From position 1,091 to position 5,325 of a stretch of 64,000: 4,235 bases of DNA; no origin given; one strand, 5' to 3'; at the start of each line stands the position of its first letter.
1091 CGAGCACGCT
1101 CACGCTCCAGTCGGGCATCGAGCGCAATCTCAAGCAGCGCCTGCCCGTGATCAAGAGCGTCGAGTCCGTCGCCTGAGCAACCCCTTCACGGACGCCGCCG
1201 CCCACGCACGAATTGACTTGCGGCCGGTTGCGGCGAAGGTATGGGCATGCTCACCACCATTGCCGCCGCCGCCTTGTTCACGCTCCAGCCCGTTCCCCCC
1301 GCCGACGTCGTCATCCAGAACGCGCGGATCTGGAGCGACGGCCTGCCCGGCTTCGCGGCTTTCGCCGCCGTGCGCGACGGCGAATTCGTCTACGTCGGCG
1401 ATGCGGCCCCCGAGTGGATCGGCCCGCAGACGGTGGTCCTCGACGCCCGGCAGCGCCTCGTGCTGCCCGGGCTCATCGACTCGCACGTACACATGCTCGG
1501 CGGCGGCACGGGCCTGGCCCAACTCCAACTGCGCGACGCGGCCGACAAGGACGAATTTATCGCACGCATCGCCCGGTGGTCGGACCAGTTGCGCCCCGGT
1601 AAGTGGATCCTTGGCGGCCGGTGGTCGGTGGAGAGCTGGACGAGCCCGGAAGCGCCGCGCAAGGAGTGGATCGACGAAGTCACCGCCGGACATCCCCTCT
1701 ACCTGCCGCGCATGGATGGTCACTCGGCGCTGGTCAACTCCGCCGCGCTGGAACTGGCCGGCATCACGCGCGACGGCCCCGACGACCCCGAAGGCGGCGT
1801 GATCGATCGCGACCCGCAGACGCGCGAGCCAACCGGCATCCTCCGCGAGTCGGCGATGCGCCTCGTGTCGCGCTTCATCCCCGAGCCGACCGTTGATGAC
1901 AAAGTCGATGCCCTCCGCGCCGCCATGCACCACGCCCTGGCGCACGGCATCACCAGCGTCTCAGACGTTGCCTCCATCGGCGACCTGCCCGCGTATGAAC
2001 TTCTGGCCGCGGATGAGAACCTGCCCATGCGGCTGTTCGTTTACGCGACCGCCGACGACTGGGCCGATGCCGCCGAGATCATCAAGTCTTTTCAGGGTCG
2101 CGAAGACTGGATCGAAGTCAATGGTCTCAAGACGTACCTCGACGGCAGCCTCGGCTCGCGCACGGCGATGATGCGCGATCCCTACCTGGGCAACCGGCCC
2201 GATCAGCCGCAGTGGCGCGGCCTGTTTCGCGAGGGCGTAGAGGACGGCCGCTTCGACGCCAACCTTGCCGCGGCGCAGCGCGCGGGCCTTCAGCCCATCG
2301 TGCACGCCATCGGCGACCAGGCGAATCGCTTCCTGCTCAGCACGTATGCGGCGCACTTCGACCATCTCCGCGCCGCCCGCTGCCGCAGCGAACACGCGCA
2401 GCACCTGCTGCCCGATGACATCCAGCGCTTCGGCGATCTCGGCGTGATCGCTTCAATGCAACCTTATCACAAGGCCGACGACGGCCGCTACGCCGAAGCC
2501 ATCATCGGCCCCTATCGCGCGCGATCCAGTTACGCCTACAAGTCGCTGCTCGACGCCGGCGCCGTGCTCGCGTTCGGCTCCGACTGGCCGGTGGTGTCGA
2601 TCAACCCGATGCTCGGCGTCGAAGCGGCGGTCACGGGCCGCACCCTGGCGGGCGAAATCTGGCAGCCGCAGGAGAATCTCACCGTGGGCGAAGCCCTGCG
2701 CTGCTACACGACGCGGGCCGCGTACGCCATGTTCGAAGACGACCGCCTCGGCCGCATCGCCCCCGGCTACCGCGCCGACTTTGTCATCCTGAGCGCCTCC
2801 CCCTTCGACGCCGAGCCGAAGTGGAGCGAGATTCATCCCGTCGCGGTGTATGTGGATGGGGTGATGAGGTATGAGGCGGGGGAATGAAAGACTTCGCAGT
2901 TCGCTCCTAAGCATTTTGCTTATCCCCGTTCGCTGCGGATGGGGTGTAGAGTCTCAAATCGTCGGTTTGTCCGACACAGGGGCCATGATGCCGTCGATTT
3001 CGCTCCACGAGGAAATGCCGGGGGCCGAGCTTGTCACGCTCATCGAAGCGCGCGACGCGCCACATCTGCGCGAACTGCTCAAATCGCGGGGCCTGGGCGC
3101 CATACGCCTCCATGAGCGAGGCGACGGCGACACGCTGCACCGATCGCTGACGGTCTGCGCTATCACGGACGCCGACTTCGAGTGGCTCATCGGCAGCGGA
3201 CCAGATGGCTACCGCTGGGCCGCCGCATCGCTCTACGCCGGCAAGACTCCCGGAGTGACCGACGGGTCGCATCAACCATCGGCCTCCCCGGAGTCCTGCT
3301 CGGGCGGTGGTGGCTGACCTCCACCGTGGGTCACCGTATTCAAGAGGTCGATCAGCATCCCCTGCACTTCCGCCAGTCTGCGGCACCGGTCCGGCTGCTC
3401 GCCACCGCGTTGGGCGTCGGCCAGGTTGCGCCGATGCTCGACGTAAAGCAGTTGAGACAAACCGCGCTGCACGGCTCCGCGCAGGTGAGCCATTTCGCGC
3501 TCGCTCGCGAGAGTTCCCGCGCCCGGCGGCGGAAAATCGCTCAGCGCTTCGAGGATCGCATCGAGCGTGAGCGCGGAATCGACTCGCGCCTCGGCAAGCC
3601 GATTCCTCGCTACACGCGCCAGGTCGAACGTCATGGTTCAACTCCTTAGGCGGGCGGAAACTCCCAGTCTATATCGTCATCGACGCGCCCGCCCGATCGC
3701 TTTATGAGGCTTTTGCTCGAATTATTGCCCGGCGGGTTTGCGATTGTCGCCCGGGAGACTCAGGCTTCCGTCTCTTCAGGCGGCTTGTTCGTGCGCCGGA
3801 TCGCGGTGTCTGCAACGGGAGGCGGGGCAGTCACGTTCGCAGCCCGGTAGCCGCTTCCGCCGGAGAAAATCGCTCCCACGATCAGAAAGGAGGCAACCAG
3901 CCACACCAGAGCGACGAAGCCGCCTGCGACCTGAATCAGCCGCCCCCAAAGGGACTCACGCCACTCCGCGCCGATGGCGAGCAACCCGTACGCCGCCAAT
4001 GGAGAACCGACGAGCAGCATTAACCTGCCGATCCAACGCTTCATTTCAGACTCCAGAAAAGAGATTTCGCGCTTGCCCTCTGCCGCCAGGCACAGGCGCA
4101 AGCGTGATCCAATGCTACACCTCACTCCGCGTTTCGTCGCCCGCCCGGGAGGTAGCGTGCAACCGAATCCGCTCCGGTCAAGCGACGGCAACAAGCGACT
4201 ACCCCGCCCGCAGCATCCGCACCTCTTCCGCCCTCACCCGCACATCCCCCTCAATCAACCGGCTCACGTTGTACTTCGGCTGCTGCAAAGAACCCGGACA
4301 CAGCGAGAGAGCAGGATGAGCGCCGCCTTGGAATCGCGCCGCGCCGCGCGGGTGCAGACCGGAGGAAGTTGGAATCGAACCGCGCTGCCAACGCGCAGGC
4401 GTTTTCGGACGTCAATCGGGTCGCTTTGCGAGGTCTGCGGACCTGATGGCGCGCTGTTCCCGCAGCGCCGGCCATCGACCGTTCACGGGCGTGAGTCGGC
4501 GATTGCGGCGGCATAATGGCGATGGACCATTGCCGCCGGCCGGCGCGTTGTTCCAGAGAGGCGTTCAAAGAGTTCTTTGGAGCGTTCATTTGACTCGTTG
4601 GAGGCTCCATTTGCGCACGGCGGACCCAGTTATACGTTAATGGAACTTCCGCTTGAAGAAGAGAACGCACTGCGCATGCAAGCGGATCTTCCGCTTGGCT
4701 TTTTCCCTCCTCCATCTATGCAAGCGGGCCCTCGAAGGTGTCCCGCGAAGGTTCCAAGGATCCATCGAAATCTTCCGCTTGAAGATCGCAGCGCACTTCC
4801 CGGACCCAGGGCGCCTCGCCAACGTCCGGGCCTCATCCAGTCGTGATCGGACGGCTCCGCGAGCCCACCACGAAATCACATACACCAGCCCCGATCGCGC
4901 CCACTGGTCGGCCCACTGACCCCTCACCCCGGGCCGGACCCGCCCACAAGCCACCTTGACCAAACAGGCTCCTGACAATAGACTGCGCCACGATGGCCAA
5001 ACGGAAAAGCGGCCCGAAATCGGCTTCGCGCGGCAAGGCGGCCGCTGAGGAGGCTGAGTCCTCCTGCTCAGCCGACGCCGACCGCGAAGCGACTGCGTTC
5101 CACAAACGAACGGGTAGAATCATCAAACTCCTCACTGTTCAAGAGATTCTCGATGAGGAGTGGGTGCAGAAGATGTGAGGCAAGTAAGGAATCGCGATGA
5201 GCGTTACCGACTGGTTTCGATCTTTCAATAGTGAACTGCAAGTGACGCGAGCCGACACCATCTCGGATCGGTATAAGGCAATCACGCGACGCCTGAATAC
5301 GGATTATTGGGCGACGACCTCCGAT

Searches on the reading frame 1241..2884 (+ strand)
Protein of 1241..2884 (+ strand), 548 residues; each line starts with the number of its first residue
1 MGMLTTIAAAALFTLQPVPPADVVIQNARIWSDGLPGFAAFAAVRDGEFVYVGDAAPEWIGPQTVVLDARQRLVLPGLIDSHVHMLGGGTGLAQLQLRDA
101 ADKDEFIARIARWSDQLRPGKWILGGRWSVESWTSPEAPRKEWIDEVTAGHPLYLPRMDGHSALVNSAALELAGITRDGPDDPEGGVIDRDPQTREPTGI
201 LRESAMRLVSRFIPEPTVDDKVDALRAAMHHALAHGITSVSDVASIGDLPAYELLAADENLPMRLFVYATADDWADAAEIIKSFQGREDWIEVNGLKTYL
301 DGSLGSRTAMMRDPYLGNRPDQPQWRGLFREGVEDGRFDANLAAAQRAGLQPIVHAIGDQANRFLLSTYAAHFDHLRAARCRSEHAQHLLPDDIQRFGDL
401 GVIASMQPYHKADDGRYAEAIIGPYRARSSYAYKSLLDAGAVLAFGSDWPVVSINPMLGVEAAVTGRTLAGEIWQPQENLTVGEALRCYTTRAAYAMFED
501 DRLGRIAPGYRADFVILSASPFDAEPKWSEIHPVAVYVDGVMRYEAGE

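Call 15: search_protein_families(library=pfam, proteins=[window:1241-2884:+], max_evalue=0.01)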
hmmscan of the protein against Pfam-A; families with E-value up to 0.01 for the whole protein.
window:1241-2884:+ (548 aa): 2 families
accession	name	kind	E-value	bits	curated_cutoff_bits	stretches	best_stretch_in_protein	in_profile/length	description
PF07969.17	Amidohydro_3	-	1.2e-100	338.7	29.7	1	66-542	2-470/472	Amidohydrolase family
PF01979.26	Amidohydro_1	-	1.5e-15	57.8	25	1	222-540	35-342/345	Amidohydrolase family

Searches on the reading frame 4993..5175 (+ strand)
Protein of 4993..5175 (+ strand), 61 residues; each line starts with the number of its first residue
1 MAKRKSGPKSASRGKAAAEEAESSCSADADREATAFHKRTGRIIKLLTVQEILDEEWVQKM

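Call 15: search_protein_families(library=pfam, proteins=[window:4993-5175:+], max_evalue=0.01)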
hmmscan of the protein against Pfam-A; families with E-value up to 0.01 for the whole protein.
window:4993-5175:+ (61 aa): 0 families
